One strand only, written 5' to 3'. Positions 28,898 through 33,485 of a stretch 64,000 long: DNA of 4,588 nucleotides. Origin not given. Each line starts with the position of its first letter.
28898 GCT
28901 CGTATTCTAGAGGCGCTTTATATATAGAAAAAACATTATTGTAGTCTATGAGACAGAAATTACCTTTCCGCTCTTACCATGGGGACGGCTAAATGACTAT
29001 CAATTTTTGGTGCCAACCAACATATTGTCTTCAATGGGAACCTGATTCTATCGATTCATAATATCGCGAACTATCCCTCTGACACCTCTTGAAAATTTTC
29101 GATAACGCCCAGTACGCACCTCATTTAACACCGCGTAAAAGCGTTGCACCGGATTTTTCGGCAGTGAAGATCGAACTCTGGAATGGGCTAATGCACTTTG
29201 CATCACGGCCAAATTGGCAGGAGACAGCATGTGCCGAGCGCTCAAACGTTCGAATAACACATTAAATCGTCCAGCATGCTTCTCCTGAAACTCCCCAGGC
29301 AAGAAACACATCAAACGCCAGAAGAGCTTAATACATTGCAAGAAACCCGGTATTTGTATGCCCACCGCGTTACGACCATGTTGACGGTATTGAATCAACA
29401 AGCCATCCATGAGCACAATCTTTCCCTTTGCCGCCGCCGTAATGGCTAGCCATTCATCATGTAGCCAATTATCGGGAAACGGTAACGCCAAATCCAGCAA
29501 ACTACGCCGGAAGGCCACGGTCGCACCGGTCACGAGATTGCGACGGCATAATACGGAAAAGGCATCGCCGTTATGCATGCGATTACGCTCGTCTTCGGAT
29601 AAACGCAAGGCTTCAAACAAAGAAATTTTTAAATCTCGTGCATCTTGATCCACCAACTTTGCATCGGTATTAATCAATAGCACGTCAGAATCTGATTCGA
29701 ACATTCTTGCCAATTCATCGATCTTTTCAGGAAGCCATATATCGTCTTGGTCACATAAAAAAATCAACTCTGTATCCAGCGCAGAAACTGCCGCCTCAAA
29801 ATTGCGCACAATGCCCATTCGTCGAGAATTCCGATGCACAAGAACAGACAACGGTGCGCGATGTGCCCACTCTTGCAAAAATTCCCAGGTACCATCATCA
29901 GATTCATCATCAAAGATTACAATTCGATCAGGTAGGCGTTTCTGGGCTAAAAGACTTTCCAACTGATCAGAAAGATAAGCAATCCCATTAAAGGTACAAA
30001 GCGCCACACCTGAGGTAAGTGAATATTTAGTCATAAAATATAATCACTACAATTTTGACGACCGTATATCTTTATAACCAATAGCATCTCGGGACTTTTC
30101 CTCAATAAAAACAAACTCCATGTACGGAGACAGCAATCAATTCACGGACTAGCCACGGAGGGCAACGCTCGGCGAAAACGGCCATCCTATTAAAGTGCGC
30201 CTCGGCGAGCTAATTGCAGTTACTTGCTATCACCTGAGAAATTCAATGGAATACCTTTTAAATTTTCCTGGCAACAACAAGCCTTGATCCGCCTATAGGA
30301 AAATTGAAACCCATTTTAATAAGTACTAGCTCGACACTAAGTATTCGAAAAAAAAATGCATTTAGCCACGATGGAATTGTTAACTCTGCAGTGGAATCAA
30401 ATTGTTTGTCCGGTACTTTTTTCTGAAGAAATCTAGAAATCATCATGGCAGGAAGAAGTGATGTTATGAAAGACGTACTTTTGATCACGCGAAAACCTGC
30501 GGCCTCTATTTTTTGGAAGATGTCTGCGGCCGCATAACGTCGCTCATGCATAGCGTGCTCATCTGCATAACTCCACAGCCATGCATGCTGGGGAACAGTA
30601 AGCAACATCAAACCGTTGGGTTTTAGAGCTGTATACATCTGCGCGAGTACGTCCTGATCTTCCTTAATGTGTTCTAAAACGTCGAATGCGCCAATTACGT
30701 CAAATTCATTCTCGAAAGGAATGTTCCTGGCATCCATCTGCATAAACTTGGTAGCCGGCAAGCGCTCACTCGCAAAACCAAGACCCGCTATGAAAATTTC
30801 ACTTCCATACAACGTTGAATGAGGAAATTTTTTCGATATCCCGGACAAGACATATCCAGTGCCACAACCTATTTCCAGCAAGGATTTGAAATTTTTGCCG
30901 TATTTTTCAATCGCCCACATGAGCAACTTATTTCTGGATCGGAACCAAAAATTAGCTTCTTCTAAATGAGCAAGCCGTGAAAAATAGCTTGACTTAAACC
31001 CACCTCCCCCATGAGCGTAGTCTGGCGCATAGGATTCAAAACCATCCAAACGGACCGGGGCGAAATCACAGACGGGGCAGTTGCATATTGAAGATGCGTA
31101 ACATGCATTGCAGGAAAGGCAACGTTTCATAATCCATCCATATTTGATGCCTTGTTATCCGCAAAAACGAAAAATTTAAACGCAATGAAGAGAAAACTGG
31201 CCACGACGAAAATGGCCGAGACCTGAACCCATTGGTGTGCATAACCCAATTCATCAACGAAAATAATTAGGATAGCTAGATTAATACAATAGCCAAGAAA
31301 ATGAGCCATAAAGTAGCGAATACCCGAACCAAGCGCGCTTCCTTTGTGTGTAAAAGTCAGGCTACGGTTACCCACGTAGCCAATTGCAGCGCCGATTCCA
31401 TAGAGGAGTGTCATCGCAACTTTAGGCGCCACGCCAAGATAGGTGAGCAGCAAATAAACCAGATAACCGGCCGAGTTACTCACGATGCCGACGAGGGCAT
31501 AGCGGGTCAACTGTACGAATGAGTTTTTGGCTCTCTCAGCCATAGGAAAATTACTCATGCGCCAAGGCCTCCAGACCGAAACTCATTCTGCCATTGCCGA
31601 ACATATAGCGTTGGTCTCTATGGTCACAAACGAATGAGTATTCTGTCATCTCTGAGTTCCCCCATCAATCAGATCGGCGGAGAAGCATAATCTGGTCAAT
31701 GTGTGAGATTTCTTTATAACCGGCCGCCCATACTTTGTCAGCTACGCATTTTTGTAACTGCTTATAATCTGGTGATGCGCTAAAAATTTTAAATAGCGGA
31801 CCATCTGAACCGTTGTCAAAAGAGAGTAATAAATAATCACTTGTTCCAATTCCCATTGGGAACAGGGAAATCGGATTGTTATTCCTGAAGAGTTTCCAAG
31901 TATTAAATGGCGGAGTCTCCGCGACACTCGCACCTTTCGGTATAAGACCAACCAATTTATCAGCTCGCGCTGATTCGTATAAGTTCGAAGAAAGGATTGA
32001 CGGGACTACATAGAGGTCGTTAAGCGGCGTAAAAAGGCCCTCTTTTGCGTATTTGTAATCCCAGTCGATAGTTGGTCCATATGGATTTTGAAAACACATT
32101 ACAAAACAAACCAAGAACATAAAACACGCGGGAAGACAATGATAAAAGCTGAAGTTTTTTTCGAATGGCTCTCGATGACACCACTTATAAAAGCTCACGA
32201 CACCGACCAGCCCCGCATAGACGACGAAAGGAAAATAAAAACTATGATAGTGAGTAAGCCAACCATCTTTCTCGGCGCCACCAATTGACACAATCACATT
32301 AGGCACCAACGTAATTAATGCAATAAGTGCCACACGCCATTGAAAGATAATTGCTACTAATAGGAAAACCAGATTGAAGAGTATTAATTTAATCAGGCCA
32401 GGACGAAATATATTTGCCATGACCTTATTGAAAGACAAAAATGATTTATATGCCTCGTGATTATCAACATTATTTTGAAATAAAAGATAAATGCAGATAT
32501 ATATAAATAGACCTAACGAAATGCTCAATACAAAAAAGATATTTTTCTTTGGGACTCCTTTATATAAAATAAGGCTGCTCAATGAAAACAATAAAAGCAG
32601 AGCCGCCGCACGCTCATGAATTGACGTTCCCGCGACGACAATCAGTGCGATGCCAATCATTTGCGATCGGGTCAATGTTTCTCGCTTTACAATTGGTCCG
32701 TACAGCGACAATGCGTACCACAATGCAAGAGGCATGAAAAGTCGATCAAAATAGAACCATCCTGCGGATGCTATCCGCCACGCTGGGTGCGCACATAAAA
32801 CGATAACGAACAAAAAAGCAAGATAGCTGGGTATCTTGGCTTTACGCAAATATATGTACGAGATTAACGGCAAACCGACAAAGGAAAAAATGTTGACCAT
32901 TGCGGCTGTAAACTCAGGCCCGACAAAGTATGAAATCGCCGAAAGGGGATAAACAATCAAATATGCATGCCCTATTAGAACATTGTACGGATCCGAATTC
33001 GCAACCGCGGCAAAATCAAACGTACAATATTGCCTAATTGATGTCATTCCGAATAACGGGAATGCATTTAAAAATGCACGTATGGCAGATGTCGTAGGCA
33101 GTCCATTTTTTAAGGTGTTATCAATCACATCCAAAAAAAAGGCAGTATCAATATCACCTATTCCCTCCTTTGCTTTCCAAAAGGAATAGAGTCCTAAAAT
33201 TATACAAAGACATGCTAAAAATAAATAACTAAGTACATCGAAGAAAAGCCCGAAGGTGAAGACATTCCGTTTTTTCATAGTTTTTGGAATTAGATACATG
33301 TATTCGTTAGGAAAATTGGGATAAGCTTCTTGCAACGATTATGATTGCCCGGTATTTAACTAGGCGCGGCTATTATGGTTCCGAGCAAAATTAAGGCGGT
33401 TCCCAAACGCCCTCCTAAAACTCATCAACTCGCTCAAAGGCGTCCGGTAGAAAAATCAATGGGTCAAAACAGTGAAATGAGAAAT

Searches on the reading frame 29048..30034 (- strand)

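Call 7: search_protein_families(library=pfam, proteins=[window:29048-30034:-], max_evalue=0.001)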
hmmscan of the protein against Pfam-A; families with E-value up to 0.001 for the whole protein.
window:29048-30034:- (328 aa): 3 families
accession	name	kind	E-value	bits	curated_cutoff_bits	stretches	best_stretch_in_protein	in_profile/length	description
PF00535.33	Glycos_transf_2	-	7e-21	75.3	23.3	1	10-154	2-151/168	Glycosyl transferase family 2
PF13641.12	Glyco_tranf_2_3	-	4.9e-15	56.6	27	1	10-184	5-175/230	Glycosyltransferase like family 2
PF13704.12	Glyco_tranf_2_4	-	5.8e-05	23.9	27.5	1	34-99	17-83/98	Glycosyl transferase family 2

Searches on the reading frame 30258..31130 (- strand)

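Call 7: search_protein_families(library=pfam, proteins=[window:30258-31130:-], max_evalue=0.001)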
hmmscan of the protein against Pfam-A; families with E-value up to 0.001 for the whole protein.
window:30258-31130:- (290 aa): 7 families
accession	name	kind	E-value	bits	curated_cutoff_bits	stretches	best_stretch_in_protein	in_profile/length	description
PF13489.12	Methyltransf_23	-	1.4e-18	67.6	27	1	66-217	13-163/164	Methyltransferase domain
PF08242.18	Methyltransf_12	-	9.6e-16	58.8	30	1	85-174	1-97/98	Methyltransferase domain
PF08241.18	Methyltransf_11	-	2.6e-15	57.3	21.2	1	85-176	1-94/95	Methyltransferase domain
PF13649.12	Methyltransf_25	-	1.6e-14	54.8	27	1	85-173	2-97/97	Methyltransferase domain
PF13847.12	Methyltransf_31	-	5.8e-11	42.7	27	1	83-191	6-120/145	Methyltransferase domain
PF05219.18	DREV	-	0.00023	20.8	26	1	78-178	92-187/265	DREV methyltransferase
PF02390.23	Methyltransf_4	-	0.00085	19.3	24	0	83-126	4-47/173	Putative methyltransferase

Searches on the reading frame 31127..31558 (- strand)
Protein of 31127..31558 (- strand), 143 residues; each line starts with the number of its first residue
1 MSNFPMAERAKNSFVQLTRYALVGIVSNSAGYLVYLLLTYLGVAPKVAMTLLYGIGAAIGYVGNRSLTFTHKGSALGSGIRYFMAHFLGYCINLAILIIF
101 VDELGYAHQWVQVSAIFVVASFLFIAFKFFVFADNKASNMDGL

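Call 7: search_protein_families(library=pfam, proteins=[window:31127-31558:-], max_evalue=0.001)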
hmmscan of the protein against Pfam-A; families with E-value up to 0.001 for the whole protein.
window:31127-31558:- (143 aa): 1 family
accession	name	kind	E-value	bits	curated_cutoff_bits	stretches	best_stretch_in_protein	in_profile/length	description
PF04138.20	GtrA_DPMS_TM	-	2.5e-17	63.6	26.1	1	19-132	1-117/117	GtrA/DPMS, transmembrane domain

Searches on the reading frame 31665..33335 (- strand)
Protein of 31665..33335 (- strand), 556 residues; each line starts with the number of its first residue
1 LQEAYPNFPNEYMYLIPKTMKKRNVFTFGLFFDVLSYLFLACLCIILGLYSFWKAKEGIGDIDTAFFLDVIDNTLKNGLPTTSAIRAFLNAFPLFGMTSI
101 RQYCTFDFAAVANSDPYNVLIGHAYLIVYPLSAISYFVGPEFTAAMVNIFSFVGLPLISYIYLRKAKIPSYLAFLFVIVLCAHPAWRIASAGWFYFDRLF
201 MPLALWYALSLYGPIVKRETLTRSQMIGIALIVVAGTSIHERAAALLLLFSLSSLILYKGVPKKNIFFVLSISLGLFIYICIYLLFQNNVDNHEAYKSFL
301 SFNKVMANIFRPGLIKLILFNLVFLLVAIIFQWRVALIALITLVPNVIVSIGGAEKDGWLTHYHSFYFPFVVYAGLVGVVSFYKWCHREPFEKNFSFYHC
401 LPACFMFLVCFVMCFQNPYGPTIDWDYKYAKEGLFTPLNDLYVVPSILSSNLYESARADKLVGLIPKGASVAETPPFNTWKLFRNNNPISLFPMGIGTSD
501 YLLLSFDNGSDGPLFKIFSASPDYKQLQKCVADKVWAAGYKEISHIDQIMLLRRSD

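Call 7: search_protein_families(library=pfam, proteins=[window:31665-33335:-], max_evalue=0.001)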
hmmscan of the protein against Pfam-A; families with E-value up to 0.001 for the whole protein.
window:31665-33335:- (556 aa): 0 families

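Call 38: search_protein_families(library=pfam, proteins=[window:31665-33278:-], max_evalue=1)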
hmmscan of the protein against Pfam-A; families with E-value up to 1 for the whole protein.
window:31665-33278:- (537 aa): 1 family
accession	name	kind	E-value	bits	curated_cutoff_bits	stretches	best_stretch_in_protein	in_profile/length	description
PF02355.23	SecD_SecF_C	-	0.014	15.2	20.5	1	285-333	24-73/189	Protein export membrane protein SecD/SecF, C-terminal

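Call 48: find_homologous_proteins(query=window:31665-33278:-, max_evalue=0.001)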
Query window:31665-33278:- (537 aa): 12 proteins with E <= 0.001 among 8000 candidates.
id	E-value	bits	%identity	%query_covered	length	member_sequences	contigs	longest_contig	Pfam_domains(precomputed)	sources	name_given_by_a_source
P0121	0.0e+0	1219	100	100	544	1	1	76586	-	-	-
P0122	5.8e-209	714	62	95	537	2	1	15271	-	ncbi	ncbi:hypothetical protein QN374_16290, partial [Herbaspirillum sp. RTI4]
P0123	2.2e-166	573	50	94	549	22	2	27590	-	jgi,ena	-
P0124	5.2e-159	549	49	95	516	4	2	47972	-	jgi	jgi:hypothetical protein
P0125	2.5e-53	200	30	93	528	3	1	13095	-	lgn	-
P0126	8.3e-40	156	27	95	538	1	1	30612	-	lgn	-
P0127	2.3e-36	144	27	97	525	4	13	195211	-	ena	-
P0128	3.8e-19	87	25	88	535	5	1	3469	-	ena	-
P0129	2.6e-18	85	28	59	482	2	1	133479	-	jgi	jgi:hypothetical protein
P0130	4.9e-18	84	24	84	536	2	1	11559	-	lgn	-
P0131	1.1e-17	83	26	94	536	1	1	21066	-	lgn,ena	-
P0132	6.3e-15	73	27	62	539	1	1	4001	-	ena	-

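Call 49: find_encoding_contigs(protein=P0124, flank=10000, max_places=2)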
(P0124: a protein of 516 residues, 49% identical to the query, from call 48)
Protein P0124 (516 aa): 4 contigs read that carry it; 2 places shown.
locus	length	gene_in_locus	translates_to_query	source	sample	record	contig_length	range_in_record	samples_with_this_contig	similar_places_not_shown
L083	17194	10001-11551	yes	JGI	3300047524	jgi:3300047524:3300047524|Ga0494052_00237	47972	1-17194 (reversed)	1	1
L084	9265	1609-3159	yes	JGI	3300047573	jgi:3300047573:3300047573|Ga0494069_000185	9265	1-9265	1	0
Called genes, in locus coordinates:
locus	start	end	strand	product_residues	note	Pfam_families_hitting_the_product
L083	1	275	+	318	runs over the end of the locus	PF00535:Glycos_transf_2, PF13641:Glyco_tranf_2_3 (weak)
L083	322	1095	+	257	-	PF00535:Glycos_transf_2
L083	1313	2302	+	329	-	PF00535:Glycos_transf_2, PF13641:Glyco_tranf_2_3 (weak)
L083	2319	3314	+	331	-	PF03706:LPG_synthase_TM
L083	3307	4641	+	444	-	PF00070:Pyr_redox (faint), PF00890:FAD_binding_2 (weak), PF01266:DAO, PF07992:Pyr_redox_2 (weak), PF12831:FAD_oxidored (weak), PF13450:NAD_binding_8, PF01593:Amino_oxidase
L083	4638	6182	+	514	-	PF09852:DUF2079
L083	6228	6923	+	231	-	PF08889:WbqC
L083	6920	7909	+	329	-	PF00535:Glycos_transf_2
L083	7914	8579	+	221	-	PF25084:LbH_EIF2B (weak), PF25087:GMPPB_C, PF14602:Hexapep_2 (faint), PF00132:Hexapep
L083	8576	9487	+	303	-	-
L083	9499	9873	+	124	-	PF00892:EamA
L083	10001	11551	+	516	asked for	-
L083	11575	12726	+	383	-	PF01041:DegT_DnrJ_EryC1, PF00155:Aminotran_1_2, PF00266:Aminotran_5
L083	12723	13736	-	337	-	PF01073:3Beta_HSD, PF01370:Epimerase, PF02719:Polysacc_synt_2 (faint), PF04321:RmlD_sub_bind, PF05368:NmrA (weak), PF13460:NAD_binding_10, PF16363:GDP_Man_Dehyd, PF07993:NAD_binding_4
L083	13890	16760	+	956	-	PF12969:DUF3857, PF01841:Transglut_core (weak), PF13432:TPR_16 (faint), PF00515:TPR_1 (faint), PF07719:TPR_2 (faint)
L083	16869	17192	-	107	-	PF02321:OEP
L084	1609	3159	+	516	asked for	-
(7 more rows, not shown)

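Call 50: find_encoding_contigs(protein=P0122, flank=10000, max_places=2)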
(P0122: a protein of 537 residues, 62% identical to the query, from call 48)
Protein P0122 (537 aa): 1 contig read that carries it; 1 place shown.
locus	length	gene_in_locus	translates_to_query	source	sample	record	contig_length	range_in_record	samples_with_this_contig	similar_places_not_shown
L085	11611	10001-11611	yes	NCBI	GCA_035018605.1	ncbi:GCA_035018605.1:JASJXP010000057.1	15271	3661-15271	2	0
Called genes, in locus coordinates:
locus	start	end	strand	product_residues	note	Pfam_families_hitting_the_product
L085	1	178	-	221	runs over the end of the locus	PF21711:DCTN5 (weak), PF25084:LbH_EIF2B (weak), PF25087:GMPPB_C, PF00132:Hexapep, PF14602:Hexapep_2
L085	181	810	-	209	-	PF08242:Methyltransf_12, PF13649:Methyltransf_25 (weak)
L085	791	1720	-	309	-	PF00535:Glycos_transf_2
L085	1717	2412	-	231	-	PF08889:WbqC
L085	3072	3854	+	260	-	PF00456:Transketolase_N, PF13292:DXP_synthase_N, PF00676:E1_dh (weak)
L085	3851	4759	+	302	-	PF02779:Transket_pyr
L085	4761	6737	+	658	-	PF01073:3Beta_HSD (weak), PF01370:Epimerase, PF04321:RmlD_sub_bind (weak), PF16363:GDP_Man_Dehyd, PF00535:Glycos_transf_2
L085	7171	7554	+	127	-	-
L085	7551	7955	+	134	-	PF04138:GtrA_DPMS_TM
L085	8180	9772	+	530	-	-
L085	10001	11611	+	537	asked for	?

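Call 60: predict_structure(alignment_id=A4)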
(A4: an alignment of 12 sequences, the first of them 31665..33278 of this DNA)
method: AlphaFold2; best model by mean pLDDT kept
length: 537 residues; sequences in the alignment: 12
mean_pLDDT: 84.5   pTM: 0.87
mean pLDDT of the five models: 84.5, 83.9, 83.1, 82.9, 81.7
residues with pLDDT >= 90: 238; 70-90: 227; 50-70: 54; < 50: 18
segments of 3 or more residues with pLDDT < 50: 1-5, 272-274, 333-339
pLDDT, mean of each block of 10 residues (from residue 1): 55 94 95 87 81 89 82 77 84 75 85 94 94 97 96 95 87 87 96 85 95 94 89 91 93 95 73 50 64 70 85 92 72 48 76 95 88 67 90 82 76 82 85 88 93 84 88 90 90 84 85 93 92 89
secondary structure, 60 per line:
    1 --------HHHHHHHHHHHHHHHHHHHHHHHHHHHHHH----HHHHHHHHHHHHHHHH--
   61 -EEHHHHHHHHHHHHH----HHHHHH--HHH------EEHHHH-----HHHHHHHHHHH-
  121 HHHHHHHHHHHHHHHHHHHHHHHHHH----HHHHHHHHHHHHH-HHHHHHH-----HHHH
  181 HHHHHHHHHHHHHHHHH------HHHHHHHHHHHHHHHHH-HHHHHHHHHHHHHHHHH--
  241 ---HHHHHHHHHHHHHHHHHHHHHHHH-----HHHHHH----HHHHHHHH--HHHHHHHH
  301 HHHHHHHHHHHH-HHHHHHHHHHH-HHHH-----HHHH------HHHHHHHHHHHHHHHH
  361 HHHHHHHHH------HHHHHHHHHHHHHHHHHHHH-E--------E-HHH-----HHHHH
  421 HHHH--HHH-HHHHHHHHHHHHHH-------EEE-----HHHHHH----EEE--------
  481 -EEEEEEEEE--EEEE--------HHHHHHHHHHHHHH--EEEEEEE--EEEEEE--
elements in order: H9-38 H43-58 H64-76 H81-86 H100-103 H109-119 H121-146 H151-163 H165-171 H177-197 H204-220 H222-238 H244-267 H273-278 H283-290 H293-312 H314-324 H326-329 H335-338 H345-369 H376-395 H416-424 H431-444 E452-454 H460-465 E470-472 E482-490 E493-496 H505-518 E521-527 E530-535

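Call 64: fold_search(model_id=the predicted structure, library=pdb)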
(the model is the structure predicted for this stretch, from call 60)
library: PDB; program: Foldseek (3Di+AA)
matches with E <= 10: 221; with E <= 0.001: 10
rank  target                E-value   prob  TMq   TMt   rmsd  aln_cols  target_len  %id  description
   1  6s7o_A                8.8e-05  1.00  0.47  0.40  12.4       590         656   10  Cryo-EM structure of human oligosaccharyltransferase complex OST-A (released 2019-12-18)
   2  9n9j_I                8.8e-05  1.00  0.48  0.39  13.8       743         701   10  Structure of a GRP94 folding intermediate engaged with a CCDC134- and FKBP11-bound secretory translocon (released 2025-11-19)
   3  7zlg_A                1.1e-04  1.00  0.45  0.38  12.3       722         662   10  Cryo-EM structure of C-mannosyltransferase CeDPY19, in complex with acceptor peptide and bound to CMT2-Fab and anti-Fa (released 2023-01-11)
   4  7zli_A                2.0e-04  1.00  0.45  0.38  12.6       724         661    9  Cryo-EM structure of C-mannosyltransferase CeDPY19, in complex with Dol25-P-Man and bound to CMT2-Fab and anti-Fab nan (released 2023-01-11)
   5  8b6l_I                2.5e-04  1.00  0.45  0.37  14.0       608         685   11  Subtomogram average of the human Sec61-TRAP-OSTA-translocon (released 2022-12-07)
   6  7oci_F                2.5e-04  1.00  0.40  0.35  15.8       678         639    9  Cryo-EM structure of yeast Ost6p containing oligosaccharyltransferase complex (released 2022-02-16)
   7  7zlh_A                5.2e-04  1.00  0.43  0.37  12.6       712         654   10  Cryo-EM structure of C-mannosyltransferase CeDPY19, in apo state, bound to CMT2-Fab and anti-Fab nanobody (released 2023-01-11)
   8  8pn9_A                6.2e-04  1.00  0.46  0.40  11.0       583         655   12  Structure of human oligosaccharyltransferase OST-A complex bound to NGI-1 (released 2024-05-08)
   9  6ftg_5                6.2e-04  1.00  0.49  0.42  13.4       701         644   11  Subtomogram average of OST-containing ribosome-translocon complexes from canine rough microsomal membranes (released 2018-03-21)
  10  8if8_C                7.4e-04  1.00  0.36  0.34  16.6       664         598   10  Arabinosyltransferase AftA (released 2023-05-31)
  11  5f15                  1.5e-03  1.00  0.44  0.43  15.0       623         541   12  Crystal Structure of ArnT from Cupriavidus metallidurans bound to Undecaprenyl phosphate (released 2016-02-17)
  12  8age_A                2.1e-03  1.00  0.40  0.35  13.7       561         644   10  Structure of yeast oligosaccharylransferase complex with acceptor peptide bound (released 2022-12-07)
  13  8agb_A                2.7e-03  1.00  0.50  0.43   9.8       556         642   10  Structure of yeast oligosaccharylransferase complex with lipid-linked oligosaccharide bound (released 2022-12-07)
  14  6gxc_A                2.7e-03  1.00  0.38  0.31  12.0       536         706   11  Bacterial oligosaccharyltransferase PglB in complex with an inhibitory peptide and a reactive lipid-linked oligosaccha (released 2018-11-14)
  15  6ezn_F                2.8e-03  1.00  0.38  0.33  15.6       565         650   10  Cryo-EM structure of the yeast oligosaccharyltransferase (OST) complex (released 2018-01-17)
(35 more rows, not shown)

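Call 66: search_protein_families(library=ncbifam, proteins=[L083:6228-6923:+], max_evalue=0.001)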
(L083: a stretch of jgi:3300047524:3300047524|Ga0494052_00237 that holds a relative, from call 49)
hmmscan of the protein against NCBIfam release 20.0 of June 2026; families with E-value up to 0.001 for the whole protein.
L083:6228-6923:+ (231 aa): 0 families
